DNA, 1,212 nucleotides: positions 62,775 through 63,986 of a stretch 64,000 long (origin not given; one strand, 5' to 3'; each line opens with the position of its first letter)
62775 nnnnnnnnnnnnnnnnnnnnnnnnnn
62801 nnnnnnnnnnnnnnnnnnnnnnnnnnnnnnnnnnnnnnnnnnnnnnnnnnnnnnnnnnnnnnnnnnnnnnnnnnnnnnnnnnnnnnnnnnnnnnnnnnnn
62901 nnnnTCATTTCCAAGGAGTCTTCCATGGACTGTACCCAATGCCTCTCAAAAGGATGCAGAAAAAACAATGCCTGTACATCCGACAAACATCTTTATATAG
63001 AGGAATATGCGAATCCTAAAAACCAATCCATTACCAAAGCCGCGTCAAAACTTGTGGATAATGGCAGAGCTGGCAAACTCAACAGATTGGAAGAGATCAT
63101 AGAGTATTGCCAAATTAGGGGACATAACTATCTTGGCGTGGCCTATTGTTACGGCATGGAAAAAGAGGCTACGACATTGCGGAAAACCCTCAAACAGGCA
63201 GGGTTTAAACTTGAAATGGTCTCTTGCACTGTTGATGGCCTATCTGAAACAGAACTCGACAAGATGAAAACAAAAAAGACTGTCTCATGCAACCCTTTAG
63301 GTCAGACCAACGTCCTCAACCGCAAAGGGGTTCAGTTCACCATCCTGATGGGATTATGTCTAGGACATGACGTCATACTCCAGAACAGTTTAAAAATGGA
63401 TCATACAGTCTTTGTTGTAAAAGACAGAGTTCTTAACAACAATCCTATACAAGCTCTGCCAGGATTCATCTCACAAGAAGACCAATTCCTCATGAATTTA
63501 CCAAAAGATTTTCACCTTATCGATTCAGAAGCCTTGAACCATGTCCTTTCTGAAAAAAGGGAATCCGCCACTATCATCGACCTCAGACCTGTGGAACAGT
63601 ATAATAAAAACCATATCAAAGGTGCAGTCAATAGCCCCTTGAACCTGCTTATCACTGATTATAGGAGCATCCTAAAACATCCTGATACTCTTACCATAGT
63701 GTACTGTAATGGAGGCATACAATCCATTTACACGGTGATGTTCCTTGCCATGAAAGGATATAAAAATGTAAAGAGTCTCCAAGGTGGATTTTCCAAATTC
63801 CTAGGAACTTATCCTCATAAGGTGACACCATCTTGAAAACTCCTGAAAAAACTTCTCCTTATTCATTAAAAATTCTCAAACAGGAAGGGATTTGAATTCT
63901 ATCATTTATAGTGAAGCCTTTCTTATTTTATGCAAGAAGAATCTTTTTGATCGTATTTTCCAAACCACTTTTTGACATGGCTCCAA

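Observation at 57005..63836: Dense cluster of poorly characterised Fe-S / metallocluster-handling genes next to hydE-hydF: candidate dedicated metallocofactor assembly or insertion system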

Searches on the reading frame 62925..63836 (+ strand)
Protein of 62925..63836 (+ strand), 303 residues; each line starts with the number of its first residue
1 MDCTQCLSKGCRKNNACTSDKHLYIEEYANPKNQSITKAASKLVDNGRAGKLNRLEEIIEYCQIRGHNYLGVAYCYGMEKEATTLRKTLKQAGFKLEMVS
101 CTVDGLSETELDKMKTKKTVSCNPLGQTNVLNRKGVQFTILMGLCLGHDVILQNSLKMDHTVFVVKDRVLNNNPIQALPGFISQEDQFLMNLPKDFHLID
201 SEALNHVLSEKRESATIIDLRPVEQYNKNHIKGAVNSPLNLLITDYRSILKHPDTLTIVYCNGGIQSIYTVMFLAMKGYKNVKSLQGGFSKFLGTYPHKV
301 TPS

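Call 3: search_protein_families(library=pfam, proteins=[window:62925-63836:+], max_evalue=0.01)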
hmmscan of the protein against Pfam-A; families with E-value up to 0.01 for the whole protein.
window:62925-63836:+ (303 aa): 2 families
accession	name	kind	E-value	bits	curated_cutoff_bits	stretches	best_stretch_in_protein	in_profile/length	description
PF08901.16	DUF1847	-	3.2e-30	105.2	25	1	20-162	9-156/157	Protein of unknown function (DUF1847)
PF00581.25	Rhodanese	-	2.2e-18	67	22.2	1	211-293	8-100/102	Rhodanese-like domain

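Call 14: search_protein_families(library=ncbifam, proteins=[window:62925-63836:+], max_evalue=0.001)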
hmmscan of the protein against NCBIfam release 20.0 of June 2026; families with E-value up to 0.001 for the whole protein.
window:62925-63836:+ (303 aa): 12 families
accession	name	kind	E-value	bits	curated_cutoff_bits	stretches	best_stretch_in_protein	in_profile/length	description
NF007627.0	PRK10287.1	equivalog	2.5e-10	40.5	102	1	217-289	23-94/104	thiosulfate sulfurtransferase PspE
NF006444.0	PRK08762.1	equivalog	2.5e-10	39.5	449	1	205-292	20-107/387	molybdopterin-synthase adenylyltransferase MoeB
NF001195.0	PRK00162.1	equivalog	8.5e-09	35.7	102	1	195-301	3-105/108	thiosulfate sulfurtransferase GlpE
TIGR02981.1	phageshock_pspE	exception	9.1e-09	35.6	126.3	1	217-289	21-92/101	thiosulfate sulfurtransferase PspE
NF045521.1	rhoda_near_glyco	subfamily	3.2e-07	30.2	145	1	208-292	25-108/144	rhodanese homology domain-containing protein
NF001133.1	PRK00142.1-1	equivalog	8.2e-07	28.8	170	1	199-298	108-209/229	oxygen-dependent tRNA uridine(34) hydroxylase TrhO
NF005902.0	PRK07878.1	equivalog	6.9e-06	25.2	647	1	198-289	288-378/392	adenylyltransferase/sulfurtransferase MoeZ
NF041203.1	rhodanese_LYCAU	equivalog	9.6e-06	25.3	115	1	194-293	18-117/126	rhodanese-related (seleno)protein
NF008750.0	PRK11784.1-2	equivalog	4.4e-05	22.7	241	0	211-239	12-40/346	tRNA 2-selenouridine(34) synthase MnmH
NF008752.0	PRK11784.1-4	equivalog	5.3e-05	22.2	266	0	204-239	8-43/357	tRNA 2-selenouridine(34) synthase MnmH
NF045694.1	seleno_TsoB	exception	0.00019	19.6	805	1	194-290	41-147/572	rhodanese/DsbD fusion-like selenoprotein TsoB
TIGR03167.1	tRNA_sel_U_synt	equivalog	0.00088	18.8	219.75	0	215-239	3-27/311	tRNA 2-selenouridine(34) synthase MnmH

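Call 58: find_homologous_proteins(query=window:62925-63836:+, max_evalue=1e-10)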
Query window:62925-63836:+ (303 aa): 265 proteins with E <= 1e-10 among 720 candidates; the best 120 are listed.
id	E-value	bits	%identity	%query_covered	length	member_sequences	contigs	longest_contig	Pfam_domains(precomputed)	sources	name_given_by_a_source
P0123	2.0e-202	689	100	100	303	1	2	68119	PF00581.26,PF08901.17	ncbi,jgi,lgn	-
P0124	1.6e-102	361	57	97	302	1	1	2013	PF00581.26,PF08901.17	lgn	-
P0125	2.5e-102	360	55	96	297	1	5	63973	PF00581.26,PF08901.17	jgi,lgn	-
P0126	3.0e-102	360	55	97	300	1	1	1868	PF00581.26,PF08901.17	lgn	-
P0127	3.7e-102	360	56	97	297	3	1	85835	PF00581.26,PF08901.17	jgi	-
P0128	1.2e-101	358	57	97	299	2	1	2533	PF00581.26,PF08901.17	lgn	-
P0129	3.7e-101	356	57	97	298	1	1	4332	PF00581.26,PF08901.17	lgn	-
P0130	1.1e-100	355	55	97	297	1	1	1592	PF00581.26,PF08901.17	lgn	-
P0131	3.8e-100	353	55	97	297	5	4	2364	PF00581.26,PF08901.17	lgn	-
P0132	5.0e-100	353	57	96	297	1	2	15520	PF00581.26,PF08901.17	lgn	-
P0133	8.1e-100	352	55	97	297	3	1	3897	PF00581.26,PF08901.17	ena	-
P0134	1.7e-99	351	55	97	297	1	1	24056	PF00581.26,PF08901.17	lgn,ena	-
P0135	2.3e-99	350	55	97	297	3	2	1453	PF00581.26,PF08901.17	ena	-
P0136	3.9e-99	350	55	97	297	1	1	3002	PF00581.26,PF08901.17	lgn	-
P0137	4.1e-99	350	57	97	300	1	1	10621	PF00581.26,PF08901.17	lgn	-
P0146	1.6e-97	344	55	96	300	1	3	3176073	PF00581.26,PF08901.17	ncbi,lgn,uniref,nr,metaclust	ncbi:DUF1847 domain-containing protein [Desulfitobacterium metallireducens]|uniref:Rhodanese domain-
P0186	9.6e-89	316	51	96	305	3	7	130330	PF00581.26,PF08901.17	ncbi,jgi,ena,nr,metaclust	ncbi:MAG: hypothetical protein A2086_10325 [Spirochaetes bacterium GWD1_27_9]|nr:MAG: hypothetical p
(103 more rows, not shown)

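Call 59: find_encoding_contigs(protein=P0146, flank=5000, max_places=1)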
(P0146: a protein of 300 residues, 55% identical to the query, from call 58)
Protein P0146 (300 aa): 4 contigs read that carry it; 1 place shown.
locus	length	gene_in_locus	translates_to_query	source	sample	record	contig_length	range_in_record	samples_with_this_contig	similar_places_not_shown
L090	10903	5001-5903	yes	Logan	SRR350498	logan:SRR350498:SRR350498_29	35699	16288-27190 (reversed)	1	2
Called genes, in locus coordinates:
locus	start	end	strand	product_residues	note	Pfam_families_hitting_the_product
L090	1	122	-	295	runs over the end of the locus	PF02653:BPD_transp_2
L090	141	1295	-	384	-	PF13433:Peripla_BP_5, PF13458:Peripla_BP_6, PF01094:ANF_receptor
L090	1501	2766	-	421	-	PF09861:Lar_N, PF21113:LarA_C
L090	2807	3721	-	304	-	PF00892:EamA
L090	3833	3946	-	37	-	-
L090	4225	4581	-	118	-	PF00375:SDF (weak)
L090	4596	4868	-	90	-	PF00375:SDF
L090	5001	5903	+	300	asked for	PF08901:DUF1847, PF00581:Rhodanese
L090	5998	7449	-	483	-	PF00270:DEAD, PF04851:ResIII, PF00271:Helicase_C, PF03880:DbpA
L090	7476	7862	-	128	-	-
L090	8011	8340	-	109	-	PF21349:RUBY_RBDX, PF23458:DUF7130 (weak)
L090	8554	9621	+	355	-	PF12838:Fer4_7 (faint), PF13746:Fer4_18 (weak), PF12837:Fer4_6 (faint), PF13237:Fer4_10, PF14697:Fer4_21, PF13187:Fer4_9, PF13484:Fer4_16 (faint), PF00037:Fer4 (weak)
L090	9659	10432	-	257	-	PF02698:DUF218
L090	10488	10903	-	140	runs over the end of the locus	PF00582:Usp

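Call 60: find_encoding_contigs(protein=P0186, flank=5000, max_places=1)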
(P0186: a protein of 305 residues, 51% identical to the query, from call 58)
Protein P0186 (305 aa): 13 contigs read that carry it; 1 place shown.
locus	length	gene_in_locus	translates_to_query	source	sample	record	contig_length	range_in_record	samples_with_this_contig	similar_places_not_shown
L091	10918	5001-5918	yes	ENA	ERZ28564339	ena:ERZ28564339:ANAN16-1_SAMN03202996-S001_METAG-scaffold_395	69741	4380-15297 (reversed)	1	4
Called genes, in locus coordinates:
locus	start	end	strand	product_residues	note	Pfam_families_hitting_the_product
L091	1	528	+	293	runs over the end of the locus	PF00535:Glycos_transf_2, PF13641:Glyco_tranf_2_3 (weak)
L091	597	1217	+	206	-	PF04367:DUF502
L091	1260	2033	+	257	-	-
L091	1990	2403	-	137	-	-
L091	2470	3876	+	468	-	PF22694:CtpB_N-like, PF00595:PDZ (weak), PF13180:PDZ_2, PF17820:PDZ_6, PF03572:Peptidase_S41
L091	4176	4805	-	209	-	-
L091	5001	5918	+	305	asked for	PF08901:DUF1847, PF00581:Rhodanese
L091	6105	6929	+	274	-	-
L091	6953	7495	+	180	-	PF07638:Sigma70_ECF, PF04542:Sigma70_r2, PF08281:Sigma70_r4_2, PF04545:Sigma70_r4 (weak)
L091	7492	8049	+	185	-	-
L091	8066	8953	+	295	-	PF13349:DUF4097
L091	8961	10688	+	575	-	PF00155:Aminotran_1_2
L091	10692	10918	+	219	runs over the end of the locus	-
